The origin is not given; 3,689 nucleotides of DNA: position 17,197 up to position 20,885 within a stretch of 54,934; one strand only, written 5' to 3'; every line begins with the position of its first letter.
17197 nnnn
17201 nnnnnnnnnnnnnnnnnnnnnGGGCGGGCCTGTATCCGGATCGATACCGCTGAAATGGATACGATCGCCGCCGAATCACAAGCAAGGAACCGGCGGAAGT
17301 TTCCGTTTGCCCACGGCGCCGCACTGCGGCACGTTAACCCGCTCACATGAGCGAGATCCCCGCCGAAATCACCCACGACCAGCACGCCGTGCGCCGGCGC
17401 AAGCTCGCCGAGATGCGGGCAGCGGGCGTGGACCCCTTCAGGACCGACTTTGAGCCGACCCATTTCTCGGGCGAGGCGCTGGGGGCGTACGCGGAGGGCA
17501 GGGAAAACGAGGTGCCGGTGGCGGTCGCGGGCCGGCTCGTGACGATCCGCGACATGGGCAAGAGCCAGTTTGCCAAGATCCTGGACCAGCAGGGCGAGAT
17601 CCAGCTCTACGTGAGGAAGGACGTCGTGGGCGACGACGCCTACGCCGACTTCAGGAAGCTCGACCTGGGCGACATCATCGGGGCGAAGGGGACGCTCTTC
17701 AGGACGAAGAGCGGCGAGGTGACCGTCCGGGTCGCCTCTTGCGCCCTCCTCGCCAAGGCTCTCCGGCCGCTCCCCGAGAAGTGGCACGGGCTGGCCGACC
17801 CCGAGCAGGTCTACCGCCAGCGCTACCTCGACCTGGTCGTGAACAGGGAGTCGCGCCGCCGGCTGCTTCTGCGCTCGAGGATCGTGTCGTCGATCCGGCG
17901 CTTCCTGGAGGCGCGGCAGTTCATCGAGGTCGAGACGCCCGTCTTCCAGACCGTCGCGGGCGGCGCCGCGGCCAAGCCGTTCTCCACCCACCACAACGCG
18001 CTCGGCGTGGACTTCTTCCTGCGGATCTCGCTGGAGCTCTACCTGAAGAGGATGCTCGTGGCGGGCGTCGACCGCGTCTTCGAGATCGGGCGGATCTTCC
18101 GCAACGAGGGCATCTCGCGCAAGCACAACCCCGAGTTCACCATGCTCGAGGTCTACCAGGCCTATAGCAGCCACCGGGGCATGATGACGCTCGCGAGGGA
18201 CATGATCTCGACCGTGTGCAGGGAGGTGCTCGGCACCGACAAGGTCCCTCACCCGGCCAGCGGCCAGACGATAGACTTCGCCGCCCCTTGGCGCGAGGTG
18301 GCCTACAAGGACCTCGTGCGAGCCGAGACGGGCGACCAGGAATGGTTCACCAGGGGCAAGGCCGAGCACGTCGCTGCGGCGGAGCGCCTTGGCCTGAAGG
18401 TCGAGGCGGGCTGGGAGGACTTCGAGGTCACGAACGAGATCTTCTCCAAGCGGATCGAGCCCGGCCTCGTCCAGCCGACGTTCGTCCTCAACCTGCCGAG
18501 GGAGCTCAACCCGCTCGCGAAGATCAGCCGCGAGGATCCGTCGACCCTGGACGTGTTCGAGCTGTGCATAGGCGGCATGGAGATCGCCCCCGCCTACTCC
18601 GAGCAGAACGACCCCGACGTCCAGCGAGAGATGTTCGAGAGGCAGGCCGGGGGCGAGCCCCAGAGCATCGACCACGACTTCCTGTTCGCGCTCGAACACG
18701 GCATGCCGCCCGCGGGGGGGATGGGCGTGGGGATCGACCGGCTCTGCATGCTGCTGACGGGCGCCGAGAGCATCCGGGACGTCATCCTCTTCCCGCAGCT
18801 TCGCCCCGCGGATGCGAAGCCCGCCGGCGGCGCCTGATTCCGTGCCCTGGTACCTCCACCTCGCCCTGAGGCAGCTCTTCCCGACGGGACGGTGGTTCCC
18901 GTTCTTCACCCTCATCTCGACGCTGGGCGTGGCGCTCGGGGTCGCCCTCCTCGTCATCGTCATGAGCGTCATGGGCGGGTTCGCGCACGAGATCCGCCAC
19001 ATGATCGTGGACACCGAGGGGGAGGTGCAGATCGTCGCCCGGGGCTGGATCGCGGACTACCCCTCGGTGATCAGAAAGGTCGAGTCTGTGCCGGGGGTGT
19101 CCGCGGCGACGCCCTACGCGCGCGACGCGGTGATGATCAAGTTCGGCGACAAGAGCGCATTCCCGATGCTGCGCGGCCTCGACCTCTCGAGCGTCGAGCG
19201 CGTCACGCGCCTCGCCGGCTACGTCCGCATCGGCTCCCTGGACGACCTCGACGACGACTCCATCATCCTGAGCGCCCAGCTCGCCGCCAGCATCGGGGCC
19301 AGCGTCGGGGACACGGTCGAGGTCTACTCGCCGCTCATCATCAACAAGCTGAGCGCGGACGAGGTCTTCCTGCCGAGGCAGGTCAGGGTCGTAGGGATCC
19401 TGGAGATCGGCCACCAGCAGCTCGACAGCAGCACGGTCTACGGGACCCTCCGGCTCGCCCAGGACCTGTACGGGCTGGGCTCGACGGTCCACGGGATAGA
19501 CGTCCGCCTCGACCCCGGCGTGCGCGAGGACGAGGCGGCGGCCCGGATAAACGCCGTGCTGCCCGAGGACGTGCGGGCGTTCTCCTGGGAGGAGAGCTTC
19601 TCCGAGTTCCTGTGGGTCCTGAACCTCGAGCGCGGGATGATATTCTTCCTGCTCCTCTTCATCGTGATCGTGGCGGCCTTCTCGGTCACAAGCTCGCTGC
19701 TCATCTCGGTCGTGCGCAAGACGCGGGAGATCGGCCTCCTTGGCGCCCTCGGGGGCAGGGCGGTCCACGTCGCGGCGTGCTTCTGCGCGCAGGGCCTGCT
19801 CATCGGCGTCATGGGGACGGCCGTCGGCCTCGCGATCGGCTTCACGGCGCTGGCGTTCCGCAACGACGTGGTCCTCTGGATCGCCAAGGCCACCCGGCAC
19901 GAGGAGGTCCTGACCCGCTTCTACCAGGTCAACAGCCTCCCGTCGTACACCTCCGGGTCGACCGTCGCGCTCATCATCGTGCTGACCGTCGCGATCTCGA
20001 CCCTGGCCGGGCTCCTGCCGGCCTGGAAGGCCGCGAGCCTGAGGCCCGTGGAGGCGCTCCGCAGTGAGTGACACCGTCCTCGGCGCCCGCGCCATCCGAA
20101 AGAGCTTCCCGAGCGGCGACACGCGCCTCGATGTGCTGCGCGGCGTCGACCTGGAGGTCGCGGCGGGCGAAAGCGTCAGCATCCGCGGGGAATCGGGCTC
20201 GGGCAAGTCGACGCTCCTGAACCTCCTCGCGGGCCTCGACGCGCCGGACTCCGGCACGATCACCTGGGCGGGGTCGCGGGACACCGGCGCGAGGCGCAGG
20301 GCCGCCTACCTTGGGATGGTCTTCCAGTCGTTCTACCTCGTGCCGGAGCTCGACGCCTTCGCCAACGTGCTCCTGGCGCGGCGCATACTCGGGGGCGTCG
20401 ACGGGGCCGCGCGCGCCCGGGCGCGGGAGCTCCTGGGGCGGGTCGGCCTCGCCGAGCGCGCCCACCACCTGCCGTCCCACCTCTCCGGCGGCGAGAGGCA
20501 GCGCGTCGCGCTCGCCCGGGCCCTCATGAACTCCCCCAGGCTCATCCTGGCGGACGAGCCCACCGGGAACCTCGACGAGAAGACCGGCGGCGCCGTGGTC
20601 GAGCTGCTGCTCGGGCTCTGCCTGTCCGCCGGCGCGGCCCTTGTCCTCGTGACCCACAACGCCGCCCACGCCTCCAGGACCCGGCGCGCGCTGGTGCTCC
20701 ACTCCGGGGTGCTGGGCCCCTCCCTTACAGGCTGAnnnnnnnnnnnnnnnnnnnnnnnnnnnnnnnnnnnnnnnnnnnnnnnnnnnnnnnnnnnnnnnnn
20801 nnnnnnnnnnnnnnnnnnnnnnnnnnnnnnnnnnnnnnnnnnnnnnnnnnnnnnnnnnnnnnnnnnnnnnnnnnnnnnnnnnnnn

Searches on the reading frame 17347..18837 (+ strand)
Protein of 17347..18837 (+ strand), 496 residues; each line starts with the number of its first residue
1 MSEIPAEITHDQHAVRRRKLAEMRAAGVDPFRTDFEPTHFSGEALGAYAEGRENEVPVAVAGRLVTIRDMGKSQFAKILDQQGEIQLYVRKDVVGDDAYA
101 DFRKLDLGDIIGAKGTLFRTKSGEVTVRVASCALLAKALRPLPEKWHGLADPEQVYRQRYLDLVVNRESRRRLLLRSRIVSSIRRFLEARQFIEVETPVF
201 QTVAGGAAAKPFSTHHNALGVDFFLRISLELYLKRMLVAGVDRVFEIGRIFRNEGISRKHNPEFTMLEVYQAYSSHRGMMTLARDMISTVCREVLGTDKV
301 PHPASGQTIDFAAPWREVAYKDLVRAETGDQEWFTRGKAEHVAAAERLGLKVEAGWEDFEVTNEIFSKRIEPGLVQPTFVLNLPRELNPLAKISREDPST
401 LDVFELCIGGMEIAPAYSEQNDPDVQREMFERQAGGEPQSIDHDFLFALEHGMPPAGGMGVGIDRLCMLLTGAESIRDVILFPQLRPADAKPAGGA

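Call 70: search_protein_families(library=pfam, proteins=[window:17347-18837:+], max_evalue=0.001)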
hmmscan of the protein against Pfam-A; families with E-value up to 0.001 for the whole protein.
window:17347-18837:+ (496 aa): 3 families
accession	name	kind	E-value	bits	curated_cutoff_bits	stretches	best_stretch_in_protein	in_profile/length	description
PF00152.25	tRNA-synt_2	-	6.3e-84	282.1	25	1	153-485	3-307/308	tRNA synthetases class II (D, K and N)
PF01336.31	tRNA_anti-codon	-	1e-13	51.4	27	1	58-132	1-72/75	OB-fold nucleic acid binding domain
PF01409.25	tRNA-synt_2d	-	1.8e-05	24.8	19.8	0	243-271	104-132/246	tRNA synthetases class II core domain (F)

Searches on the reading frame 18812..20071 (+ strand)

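Call 70: search_protein_families(library=pfam, proteins=[window:18812-20071:+], max_evalue=0.001)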
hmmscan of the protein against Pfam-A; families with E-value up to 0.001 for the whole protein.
window:18812-20071:+ (419 aa): 2 families
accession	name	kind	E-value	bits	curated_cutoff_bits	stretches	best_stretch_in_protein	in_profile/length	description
PF12704.14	MacB_PCD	-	2.2e-18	67.8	27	1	33-248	1-206/207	MacB-like periplasmic core domain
PF02687.27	FtsX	-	9.7e-13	48.7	25.5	1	279-410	2-118/120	FtsX-like permease C-terminal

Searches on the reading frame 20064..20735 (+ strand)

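Call 70: search_protein_families(library=pfam, proteins=[window:20064-20735:+], max_evalue=0.001)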
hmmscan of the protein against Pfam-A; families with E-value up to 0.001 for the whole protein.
window:20064-20735:+ (223 aa): 3 families
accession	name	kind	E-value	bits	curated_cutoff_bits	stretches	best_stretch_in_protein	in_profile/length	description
PF00005.33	ABC_tran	-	6.3e-33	114.7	25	1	25-167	1-136/137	ABC transporter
PF13191.12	AAA_16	-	5.8e-05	24.1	32.6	1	33-162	20-136/167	AAA ATPase domain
PF13555.12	AAA_29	-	0.00039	20.6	27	0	28-52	15-39/61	P-loop containing region of AAA domain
